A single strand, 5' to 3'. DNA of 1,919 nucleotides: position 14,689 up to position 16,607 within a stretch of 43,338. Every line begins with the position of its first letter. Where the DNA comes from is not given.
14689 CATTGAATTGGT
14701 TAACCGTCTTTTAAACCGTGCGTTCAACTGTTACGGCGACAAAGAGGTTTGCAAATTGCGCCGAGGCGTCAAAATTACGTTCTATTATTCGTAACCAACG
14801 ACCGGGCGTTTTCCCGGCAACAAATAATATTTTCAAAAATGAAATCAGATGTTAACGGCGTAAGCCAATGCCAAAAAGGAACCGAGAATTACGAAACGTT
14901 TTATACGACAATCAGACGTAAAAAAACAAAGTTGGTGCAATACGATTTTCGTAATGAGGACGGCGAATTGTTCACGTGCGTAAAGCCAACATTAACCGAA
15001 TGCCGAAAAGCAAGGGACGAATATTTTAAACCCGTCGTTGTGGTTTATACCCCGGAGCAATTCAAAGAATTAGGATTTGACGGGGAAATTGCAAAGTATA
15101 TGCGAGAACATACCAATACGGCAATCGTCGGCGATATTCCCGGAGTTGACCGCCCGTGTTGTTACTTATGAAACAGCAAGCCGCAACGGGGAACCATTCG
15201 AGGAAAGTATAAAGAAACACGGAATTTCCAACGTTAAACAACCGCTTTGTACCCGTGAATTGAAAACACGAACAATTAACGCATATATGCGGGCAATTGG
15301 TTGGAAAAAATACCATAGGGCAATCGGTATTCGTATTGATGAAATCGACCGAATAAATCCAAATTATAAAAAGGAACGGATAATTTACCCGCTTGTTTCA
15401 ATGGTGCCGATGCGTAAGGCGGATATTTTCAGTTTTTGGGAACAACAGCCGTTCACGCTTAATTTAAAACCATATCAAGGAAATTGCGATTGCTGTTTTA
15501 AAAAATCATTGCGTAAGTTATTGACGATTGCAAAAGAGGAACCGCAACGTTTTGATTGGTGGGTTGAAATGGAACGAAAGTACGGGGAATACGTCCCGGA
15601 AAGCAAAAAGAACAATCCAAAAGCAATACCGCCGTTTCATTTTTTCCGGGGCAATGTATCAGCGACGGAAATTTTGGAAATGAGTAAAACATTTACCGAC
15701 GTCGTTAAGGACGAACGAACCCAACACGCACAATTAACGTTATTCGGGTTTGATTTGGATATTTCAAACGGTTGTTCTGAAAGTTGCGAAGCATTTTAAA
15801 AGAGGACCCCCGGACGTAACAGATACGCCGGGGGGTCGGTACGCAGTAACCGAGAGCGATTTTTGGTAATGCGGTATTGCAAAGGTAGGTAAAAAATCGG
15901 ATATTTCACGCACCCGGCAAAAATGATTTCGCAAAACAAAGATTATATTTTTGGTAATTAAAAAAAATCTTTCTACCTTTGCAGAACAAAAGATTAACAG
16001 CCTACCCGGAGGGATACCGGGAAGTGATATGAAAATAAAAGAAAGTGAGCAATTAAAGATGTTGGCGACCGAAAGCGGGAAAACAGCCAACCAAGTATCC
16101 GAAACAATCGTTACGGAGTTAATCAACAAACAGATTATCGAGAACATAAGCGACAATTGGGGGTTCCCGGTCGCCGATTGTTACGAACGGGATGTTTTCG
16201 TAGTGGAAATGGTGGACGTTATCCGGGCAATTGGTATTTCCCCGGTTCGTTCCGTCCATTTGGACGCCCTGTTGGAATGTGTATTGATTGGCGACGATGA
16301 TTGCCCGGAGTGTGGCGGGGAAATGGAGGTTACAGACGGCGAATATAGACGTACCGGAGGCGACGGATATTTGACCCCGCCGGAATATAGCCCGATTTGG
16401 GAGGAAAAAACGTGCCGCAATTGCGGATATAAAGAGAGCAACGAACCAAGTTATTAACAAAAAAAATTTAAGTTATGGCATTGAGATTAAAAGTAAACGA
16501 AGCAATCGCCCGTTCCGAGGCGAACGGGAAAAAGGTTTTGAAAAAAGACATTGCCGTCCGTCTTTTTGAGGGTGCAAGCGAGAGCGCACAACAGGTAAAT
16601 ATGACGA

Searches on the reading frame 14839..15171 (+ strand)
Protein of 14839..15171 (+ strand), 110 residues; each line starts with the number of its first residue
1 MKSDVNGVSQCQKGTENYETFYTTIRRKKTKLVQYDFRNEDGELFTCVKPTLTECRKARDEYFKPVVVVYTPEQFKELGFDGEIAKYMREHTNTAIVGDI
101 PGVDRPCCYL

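Call 28: search_protein_families(library=pfam, proteins=[window:14839-15171:+], max_evalue=0.01)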
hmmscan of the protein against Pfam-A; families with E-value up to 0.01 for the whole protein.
window:14839-15171:+ (110 aa): 1 family
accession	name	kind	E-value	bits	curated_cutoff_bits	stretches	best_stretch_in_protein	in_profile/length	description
PF12989.12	DUF3873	-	6.5e-24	84.6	27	1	5-64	5-65/68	Domain of unknown function, B. Theta Gene description (DUF3873)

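Call 29: search_protein_families(library=phrogs, proteins=[window:14839-15171:+], max_evalue=0.01)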
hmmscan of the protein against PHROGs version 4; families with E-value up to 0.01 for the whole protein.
window:14839-15171:+ (110 aa): 0 families

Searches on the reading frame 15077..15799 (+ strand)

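Call 28: search_protein_families(library=pfam, proteins=[window:15077-15799:+], max_evalue=0.01)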
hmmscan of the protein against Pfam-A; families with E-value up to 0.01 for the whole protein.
window:15077-15799:+ (240 aa): 0 families

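Call 29: search_protein_families(library=phrogs, proteins=[window:15077-15799:+], max_evalue=0.01)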
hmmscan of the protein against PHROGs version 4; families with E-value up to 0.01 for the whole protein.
window:15077-15799:+ (240 aa): 2 families
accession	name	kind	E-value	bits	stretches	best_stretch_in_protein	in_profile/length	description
phrog_424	-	moron, auxiliary metabolic gene and host takeover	5.8e-36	125.4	1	11-239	218-416/460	phosphoadenosine phosphosulfate reductase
phrog_33262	-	moron, auxiliary metabolic gene and host takeover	1.3e-21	77.7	1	25-239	76-273/495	phosphoadenosine phosphosulfate reductase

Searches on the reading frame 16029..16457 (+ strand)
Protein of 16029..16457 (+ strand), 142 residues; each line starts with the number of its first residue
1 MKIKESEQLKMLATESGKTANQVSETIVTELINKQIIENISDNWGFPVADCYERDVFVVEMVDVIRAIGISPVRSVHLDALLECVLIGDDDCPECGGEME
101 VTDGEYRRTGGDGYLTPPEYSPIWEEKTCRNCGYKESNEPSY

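Call 28: search_protein_families(library=pfam, proteins=[window:16029-16457:+], max_evalue=0.01)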
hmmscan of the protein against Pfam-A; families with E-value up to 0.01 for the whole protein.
window:16029-16457:+ (142 aa): 1 family
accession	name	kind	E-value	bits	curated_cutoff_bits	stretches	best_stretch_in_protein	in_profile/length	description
PF02150.21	Zn_ribbon_RPB9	-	0.0028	17.9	25.2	0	127-136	19-31/36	RNA polymerases M/15 Kd subunit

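Call 29: search_protein_families(library=phrogs, proteins=[window:16029-16457:+], max_evalue=0.01)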
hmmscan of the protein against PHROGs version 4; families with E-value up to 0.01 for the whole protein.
window:16029-16457:+ (142 aa): 0 families

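Call 90: find_homologous_proteins(query=window:16029-16454:+, max_evalue=0.001)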
Query window:16029-16454:+ (142 aa): 206 proteins with E <= 0.001 among 214 candidates; the best 120 are listed.
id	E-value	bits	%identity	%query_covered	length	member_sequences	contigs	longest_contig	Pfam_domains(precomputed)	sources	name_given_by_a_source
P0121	4.0e-89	314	99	100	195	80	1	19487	-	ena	-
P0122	5.2e-89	314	98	100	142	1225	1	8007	-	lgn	-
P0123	3.0e-88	311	98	100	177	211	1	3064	-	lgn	-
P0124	8.3e-86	303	95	100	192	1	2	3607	-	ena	-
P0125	9.5e-85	300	96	100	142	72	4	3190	-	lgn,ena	-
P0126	1.6e-78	280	85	100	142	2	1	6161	-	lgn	-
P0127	2.4e-77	276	87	100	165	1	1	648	-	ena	-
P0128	9.3e-77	274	85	100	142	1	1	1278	-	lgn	-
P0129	2.6e-74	266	89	96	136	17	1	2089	-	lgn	-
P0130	3.8e-74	265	82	100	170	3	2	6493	-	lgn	-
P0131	9.2e-74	264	82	100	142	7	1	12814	-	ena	-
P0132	7.4e-73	261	100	84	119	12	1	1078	-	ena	-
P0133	3.2e-72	259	83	98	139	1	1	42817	-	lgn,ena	-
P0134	3.4e-72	259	81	100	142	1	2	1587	-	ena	-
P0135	5.8e-72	258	79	100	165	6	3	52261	-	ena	-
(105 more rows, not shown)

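Call 93: search_solved_structures(query=A5, max_evalue=1)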
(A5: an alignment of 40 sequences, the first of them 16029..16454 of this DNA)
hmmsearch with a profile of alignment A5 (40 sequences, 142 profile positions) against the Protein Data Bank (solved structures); distinct sequences matched with E-value up to 1: 5.
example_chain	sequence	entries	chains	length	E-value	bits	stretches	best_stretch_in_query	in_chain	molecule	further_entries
4yy5_A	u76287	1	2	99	0.00089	22.5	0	9-34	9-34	dTor_3x33L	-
4yy2_A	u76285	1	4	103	0.001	22.3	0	9-34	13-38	dTor_3x33L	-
5k2m_E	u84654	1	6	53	0.15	15.3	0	91-109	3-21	Probable lysine biosynthesis protein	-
5li0_4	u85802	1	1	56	0.66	13.2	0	75-111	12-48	50S ribosomal protein L32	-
4wce_Z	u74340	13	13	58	0.73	13.1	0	75-111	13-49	50S ribosomal protein L32 | Large ribosomal subunit protein bL32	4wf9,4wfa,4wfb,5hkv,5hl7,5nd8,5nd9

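Call 96: predict_structure(alignment_id=A5)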
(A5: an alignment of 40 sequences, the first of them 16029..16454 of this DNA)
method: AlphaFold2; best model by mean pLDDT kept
length: 142 residues; sequences in the alignment: 40
mean_pLDDT: 90.6   pTM: 0.71
mean pLDDT of the five models: 90.6, 90.1, 89.2, 86.3, 85.2
residues with pLDDT >= 90: 100; 70-90: 41; 50-70: 1; < 50: 0
segments of 3 or more residues with pLDDT < 50: none
pLDDT, mean of each block of 10 residues (from residue 1): 92 94 94 90 88 85 94 93 91 89 92 89 92 89 70
secondary structure, 60 per line:
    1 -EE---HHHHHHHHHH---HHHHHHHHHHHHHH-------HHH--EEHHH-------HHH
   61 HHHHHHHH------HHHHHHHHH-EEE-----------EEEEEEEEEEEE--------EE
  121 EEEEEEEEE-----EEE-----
elements in order: H7-16 H20-33 H58-68 H75-83 E85-87 E99-110 E119-129 E135-137

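Call 98: fold_search(model_id=the predicted structure, library=pdb)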
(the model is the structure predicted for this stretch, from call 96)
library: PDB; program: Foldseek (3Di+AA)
matches with E <= 10: 70; with E <= 0.001: 0
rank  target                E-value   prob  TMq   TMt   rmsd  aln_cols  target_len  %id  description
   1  6maf_C                1.5e+00  0.04  0.20  0.13  13.9       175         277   13  native BbvCI A2B2 tetramer at low resolution (released 2018-11-14)
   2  6mag_A                1.8e+00  0.04  0.21  0.14  13.3       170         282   13  native BbvCI B2 dimer in space group C222 (released 2018-11-14)
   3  7ae7_a                2.0e+00  0.15  0.12  0.27   9.1        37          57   16  Structure of Sedimentibacter hydroxybenzoicus vanillic acid decarboxylase (ShVdcCD) in open form, with truncated ShVdc (released 2021-08-25)
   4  8b9z_U                2.5e+00  0.15  0.30  0.44   4.4        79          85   18  Drosophila melanogaster complex I in the Active state (Dm1) (released 2023-01-18)
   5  7mbf_B                2.9e+00  0.16  0.26  0.13   9.7        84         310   13  codeinone reductase isoform 1.3 Apo form (released 2021-09-29)
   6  7mbf_C                2.9e+00  0.13  0.28  0.15  10.7        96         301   12  codeinone reductase isoform 1.3 Apo form (released 2021-09-29)
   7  7xmw_B                2.9e+00  0.09  0.15  0.26   7.2        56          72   20  Crystal structure of anti-CRISPR protein AcrVIA2 (released 2023-05-31)
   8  8bee_U                2.9e+00  0.09  0.26  0.37   8.9        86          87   13  Cryo-EM structure of the Arabidopsis thaliana I+III2 supercomplex (CI peripheral core) (released 2023-01-11)
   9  7ae5_a                3.0e+00  0.33  0.16  0.34   5.7        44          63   16  Structure of Sedimentibacter hydroxybenzoicus vanillic acid decarboxylase (ShVdcCD) in open form (released 2021-08-25)
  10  7ae5_b                3.0e+00  0.33  0.16  0.33   5.7        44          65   16  Structure of Sedimentibacter hydroxybenzoicus vanillic acid decarboxylase (ShVdcCD) in open form (released 2021-08-25)
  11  7ae5_e                3.0e+00  0.10  0.12  0.24   9.9        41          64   15  Structure of Sedimentibacter hydroxybenzoicus vanillic acid decarboxylase (ShVdcCD) in open form (released 2021-08-25)
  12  7ae7_b                3.8e+00  0.09  0.12  0.30   9.1        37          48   16  Structure of Sedimentibacter hydroxybenzoicus vanillic acid decarboxylase (ShVdcCD) in open form, with truncated ShVdc (released 2021-08-25)
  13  3oca_B                4.3e+00  0.03  0.14  0.11  19.8       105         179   13  Crystal structure of peptide deformylase from Ehrlichia chaffeensis (released 2010-09-08)
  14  7ae5_f                4.6e+00  0.23  0.18  0.42   5.9        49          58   18  Structure of Sedimentibacter hydroxybenzoicus vanillic acid decarboxylase (ShVdcCD) in open form (released 2021-08-25)
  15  7ae4_a                4.6e+00  0.09  0.11  0.22   9.5        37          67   16  Structure of Sedimentibacter hydroxybenzoicus vanillic acid decarboxylase (ShVdcCD) in closed form (released 2021-08-25)
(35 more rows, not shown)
